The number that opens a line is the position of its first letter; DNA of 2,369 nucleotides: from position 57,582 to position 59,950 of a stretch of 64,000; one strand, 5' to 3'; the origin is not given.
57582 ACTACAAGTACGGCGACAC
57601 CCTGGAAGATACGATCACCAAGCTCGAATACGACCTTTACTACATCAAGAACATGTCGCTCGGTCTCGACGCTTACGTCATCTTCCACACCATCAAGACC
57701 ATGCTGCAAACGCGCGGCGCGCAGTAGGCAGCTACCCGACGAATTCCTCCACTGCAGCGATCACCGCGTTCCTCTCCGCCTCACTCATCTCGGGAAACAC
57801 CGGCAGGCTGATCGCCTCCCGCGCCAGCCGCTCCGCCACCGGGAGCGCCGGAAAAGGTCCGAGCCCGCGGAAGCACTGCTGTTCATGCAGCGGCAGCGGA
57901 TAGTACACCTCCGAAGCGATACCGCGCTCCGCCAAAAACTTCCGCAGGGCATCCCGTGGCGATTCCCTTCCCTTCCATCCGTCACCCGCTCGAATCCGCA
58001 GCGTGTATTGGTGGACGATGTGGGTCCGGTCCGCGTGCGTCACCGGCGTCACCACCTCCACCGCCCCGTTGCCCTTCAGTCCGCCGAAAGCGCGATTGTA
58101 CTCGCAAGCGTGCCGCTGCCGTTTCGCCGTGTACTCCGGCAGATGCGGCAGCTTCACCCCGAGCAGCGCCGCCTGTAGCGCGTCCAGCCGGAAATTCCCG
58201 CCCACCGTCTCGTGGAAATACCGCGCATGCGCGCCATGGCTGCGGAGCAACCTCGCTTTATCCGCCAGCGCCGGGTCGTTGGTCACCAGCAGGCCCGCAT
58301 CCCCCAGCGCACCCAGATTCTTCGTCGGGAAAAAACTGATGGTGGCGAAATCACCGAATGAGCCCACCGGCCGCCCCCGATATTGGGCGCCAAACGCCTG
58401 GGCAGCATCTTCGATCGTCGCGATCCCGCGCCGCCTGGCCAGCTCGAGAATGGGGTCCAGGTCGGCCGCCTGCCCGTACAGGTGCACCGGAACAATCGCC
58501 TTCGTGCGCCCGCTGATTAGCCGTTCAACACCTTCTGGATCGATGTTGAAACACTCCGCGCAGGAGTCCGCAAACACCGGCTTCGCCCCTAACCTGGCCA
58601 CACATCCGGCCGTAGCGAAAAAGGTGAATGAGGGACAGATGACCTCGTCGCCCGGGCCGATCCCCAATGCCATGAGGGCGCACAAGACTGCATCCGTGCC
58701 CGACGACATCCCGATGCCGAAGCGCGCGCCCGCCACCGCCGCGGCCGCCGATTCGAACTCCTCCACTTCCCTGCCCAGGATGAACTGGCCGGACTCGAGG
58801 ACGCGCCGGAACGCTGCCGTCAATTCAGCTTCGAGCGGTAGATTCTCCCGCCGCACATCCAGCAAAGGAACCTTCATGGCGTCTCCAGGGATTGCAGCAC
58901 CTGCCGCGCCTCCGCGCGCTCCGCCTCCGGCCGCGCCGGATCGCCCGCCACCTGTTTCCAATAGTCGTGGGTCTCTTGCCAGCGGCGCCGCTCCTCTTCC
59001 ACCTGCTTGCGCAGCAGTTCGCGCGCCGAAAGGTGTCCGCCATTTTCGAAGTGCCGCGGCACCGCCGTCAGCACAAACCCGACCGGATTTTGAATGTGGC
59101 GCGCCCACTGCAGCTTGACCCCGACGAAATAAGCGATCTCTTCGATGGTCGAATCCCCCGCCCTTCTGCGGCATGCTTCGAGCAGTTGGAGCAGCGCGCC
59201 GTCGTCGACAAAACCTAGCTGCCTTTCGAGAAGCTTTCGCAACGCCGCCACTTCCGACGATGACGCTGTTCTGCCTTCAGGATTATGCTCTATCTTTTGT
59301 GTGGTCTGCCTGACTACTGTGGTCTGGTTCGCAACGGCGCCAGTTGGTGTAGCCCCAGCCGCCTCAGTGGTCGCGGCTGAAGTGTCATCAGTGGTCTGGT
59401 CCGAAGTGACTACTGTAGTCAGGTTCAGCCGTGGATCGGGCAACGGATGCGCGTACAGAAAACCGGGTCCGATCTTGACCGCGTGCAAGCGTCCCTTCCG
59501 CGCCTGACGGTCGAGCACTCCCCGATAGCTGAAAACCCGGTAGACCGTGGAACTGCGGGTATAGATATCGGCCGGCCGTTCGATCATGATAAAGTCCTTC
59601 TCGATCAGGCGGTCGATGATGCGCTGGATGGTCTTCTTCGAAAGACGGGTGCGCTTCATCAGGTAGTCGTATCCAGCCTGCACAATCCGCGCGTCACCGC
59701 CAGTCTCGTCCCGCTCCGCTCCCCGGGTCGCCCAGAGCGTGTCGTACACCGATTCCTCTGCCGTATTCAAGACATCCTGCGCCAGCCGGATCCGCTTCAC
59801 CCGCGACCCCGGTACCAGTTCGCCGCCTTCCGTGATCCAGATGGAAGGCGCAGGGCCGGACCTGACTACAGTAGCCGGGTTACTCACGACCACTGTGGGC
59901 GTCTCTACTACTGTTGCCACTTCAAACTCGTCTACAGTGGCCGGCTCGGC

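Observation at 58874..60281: Winged-helix Rep-like gene saturated with a self-complementary CTAC[AT]GTGG motif that encodes T-T-V-V on both strands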

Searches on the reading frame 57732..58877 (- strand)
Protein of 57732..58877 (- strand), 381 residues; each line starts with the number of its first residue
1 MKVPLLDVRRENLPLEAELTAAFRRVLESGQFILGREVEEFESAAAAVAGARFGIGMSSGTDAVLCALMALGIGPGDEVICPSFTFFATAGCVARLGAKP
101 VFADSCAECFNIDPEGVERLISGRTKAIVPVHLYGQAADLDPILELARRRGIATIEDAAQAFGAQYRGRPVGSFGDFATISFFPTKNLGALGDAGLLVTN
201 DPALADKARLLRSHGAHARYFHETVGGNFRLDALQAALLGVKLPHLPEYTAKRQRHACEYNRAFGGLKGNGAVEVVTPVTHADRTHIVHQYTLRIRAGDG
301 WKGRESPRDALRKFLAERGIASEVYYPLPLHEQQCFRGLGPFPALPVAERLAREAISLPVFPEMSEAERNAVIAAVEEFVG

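Call 4: search_protein_families(library=pfam, proteins=[window:57732-58877:-], max_evalue=1)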
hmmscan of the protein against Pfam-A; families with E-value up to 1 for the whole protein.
window:57732-58877:- (381 aa): 4 families
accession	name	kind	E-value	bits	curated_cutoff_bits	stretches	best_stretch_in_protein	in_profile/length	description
PF01041.23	DegT_DnrJ_EryC1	-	1.4e-114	383.5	19.8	1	16-376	4-359/360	DegT/DnrJ/EryC1/StrS aminotransferase family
PF01053.26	Cys_Met_Meta_PP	-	2.2e-05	23.6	27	1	39-216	55-231/381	Cys/Met metabolism PLP-dependent enzyme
PF01212.27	Beta_elim_lyase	-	0.00014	21.8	27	1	37-216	33-228/288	Beta-eliminating lyase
PF00266.25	Aminotran_5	-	0.043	13.2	21.5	1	55-164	65-182/371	Aminotransferase class-V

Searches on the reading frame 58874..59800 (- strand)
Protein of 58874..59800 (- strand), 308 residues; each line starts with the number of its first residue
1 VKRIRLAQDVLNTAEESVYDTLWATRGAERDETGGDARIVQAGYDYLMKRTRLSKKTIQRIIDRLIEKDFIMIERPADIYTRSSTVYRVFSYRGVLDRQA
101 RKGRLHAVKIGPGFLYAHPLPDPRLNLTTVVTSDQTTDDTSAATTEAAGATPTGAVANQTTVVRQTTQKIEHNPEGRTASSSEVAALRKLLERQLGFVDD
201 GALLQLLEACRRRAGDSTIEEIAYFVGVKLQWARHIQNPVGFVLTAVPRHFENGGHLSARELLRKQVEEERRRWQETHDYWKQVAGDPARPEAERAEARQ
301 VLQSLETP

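Call 9: find_related_loci(query=window:58874-59800:-, collection=genome_contigs, flank=10000)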
Query window:58874-59800:- (308 aa) in genome_contigs; peptide patterns used: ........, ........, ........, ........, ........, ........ (x = any residue, [..] = any of these).
41 stretches matched a pattern; 1 encode a relative of the query (tblastn E <= 1e-3); 1 distinct loci.
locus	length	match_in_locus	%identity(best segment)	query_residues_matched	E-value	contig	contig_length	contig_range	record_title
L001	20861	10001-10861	48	1-272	4e-75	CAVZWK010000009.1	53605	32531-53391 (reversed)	MAG: Terriglobia bacterium isolate MFD01872.bin.2.220 genome assembly, contig: contig_161254, whole genome shotgun seque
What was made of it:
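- Tried and rejected: I ran it with a single protein instead of a profile, so it returned one locus (call 9).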

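Call 50: search_protein_families(library=pfam, proteins=[L001:5767-6855:-, L001:7176-7841:+, L001:11157-12506:+, L001:12650-14053:+, L001:14058-15698:+, L001:15699-16376:+, L001:18034-19920:-], max_evalue=0.00001)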
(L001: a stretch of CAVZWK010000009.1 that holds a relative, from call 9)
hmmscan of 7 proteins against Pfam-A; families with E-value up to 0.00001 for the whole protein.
L001:5767-6855:- (362 aa): 3 families
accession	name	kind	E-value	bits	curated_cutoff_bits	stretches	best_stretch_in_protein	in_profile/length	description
PF00589.27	Phage_integrase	-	1.4e-21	77.5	27.1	1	176-347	2-168/172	Phage integrase family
PF02899.23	Phage_int_SAM_1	-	3.4e-11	43.7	22.3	1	75-147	3-80/83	Phage integrase, N-terminal SAM-like domain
PF13495.12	Phage_int_SAM_4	-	3.4e-06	27.8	27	1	87-142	15-74/85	Phage integrase, N-terminal SAM-like domain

L001:7176-7841:+ (221 aa): 0 families

L001:11157-12506:+ (449 aa): 3 families
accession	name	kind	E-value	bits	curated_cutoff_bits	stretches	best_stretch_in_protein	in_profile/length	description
PF03796.21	DnaB_C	-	1.9e-107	358.8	27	1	187-444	1-254/255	DnaB-like helicase C terminal domain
PF00772.26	DnaB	-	3.7e-28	98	23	1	12-113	2-103/103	DnaB-like helicase N terminal domain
PF13481.12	AAA_25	-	4.3e-10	40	27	1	200-367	27-191/195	AAA domain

L001:12650-14053:+ (467 aa): 1 family
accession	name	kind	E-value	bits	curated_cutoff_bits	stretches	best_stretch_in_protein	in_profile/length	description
PF06114.19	Peptidase_M78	-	7.5e-08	32.7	22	1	89-185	30-121/123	IrrE N-terminal-like domain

L001:14058-15698:+ (546 aa): 4 families
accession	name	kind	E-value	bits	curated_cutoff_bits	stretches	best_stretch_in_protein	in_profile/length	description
PF00709.27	Adenylsucc_synt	-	2.2e-56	191.8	27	2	203-331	1-139/416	Adenylosuccinate synthetase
PF13238.12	AAA_18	-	1.2e-08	35.9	29.4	1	12-141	1-114/128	AAA domain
PF13671.12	AAA_33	-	5.1e-07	30.5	27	1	12-155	2-131/143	AAA domain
PF13207.12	AAA_17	-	6.7e-07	30.1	27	0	19-102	5-79/136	AAA domain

L001:15699-16376:+ (225 aa): 1 family
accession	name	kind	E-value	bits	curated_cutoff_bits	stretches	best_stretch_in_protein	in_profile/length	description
PF22531.2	DUF7002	-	1.2e-67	227.8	27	1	13-202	1-194/195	Family of unknown function (DUF7002)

L001:18034-19920:- (628 aa): 0 families
